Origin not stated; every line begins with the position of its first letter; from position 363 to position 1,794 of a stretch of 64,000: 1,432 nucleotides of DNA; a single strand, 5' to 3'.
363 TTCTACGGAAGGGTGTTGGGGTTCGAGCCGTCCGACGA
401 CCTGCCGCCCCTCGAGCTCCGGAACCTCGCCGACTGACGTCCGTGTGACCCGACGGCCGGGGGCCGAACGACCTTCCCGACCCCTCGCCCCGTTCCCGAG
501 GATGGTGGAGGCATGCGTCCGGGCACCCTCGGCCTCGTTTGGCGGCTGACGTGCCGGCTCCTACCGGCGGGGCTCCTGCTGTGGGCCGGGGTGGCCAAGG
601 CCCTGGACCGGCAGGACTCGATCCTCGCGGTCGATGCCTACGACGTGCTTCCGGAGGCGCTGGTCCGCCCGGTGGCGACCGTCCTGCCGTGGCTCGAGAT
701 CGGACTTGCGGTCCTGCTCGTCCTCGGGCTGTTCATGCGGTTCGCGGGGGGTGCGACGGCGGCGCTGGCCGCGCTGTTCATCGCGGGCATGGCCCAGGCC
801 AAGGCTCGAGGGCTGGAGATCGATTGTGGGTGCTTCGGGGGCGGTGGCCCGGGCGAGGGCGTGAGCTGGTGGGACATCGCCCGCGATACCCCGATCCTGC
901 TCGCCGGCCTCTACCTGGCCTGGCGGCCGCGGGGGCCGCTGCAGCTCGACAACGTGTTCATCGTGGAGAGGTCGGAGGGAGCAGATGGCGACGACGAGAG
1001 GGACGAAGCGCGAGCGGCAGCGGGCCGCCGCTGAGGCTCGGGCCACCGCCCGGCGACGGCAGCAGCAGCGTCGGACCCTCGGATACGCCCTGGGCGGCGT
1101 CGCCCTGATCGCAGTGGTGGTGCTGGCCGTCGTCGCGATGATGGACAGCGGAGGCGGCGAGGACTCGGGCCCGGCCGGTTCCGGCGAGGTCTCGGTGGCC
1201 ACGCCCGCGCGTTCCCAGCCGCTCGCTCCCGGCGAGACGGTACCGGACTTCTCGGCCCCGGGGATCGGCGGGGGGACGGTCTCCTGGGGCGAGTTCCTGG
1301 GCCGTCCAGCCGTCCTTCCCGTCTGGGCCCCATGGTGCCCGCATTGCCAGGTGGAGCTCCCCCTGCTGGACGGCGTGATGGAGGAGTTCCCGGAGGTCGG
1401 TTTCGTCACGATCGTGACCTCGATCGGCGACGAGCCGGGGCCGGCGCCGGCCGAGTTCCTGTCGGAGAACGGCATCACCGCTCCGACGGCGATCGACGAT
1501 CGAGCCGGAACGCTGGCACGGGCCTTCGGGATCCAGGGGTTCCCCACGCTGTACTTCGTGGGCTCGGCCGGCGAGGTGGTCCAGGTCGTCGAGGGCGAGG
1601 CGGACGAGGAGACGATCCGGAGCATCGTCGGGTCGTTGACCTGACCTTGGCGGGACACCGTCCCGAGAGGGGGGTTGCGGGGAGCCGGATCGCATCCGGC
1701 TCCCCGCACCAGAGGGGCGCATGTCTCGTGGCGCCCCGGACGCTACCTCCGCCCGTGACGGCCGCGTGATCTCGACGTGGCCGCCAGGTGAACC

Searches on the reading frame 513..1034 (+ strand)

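Call 11: search_protein_families(library=pfam, proteins=[window:513-1034:+], max_evalue=0.01)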
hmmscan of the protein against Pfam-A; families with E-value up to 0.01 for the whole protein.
window:513-1034:+ (173 aa): 2 families
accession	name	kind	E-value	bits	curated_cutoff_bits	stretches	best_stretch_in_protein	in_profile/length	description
PF07291.16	MauE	-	5.4e-25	88.6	27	1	12-137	6-127/128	Methylamine utilisation protein MauE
PF07681.17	DoxX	-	0.0016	19.5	23.6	1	12-87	3-77/85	DoxX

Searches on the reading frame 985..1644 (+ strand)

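Call 11: search_protein_families(library=pfam, proteins=[window:985-1644:+], max_evalue=0.01)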
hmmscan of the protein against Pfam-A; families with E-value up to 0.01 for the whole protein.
window:985-1644:+ (219 aa): 5 families
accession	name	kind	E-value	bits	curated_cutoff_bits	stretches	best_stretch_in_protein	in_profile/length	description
PF00578.27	AhpC-TSA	-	5.2e-16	59.2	26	1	82-200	1-123/124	AhpC/TSA family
PF08534.16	Redoxin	-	2.1e-14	54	26.6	1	82-209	2-139/148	Redoxin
PF00085.26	Thioredoxin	-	1.6e-08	34.9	23.5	1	108-142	20-55/103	Thioredoxin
PF13098.12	Thioredoxin_2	-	1.1e-05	26.1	27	1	106-213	5-102/104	Thioredoxin-like domain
PF13905.12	Thioredoxin_8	-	0.00034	21.3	27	1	107-198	2-94/94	Thioredoxin-like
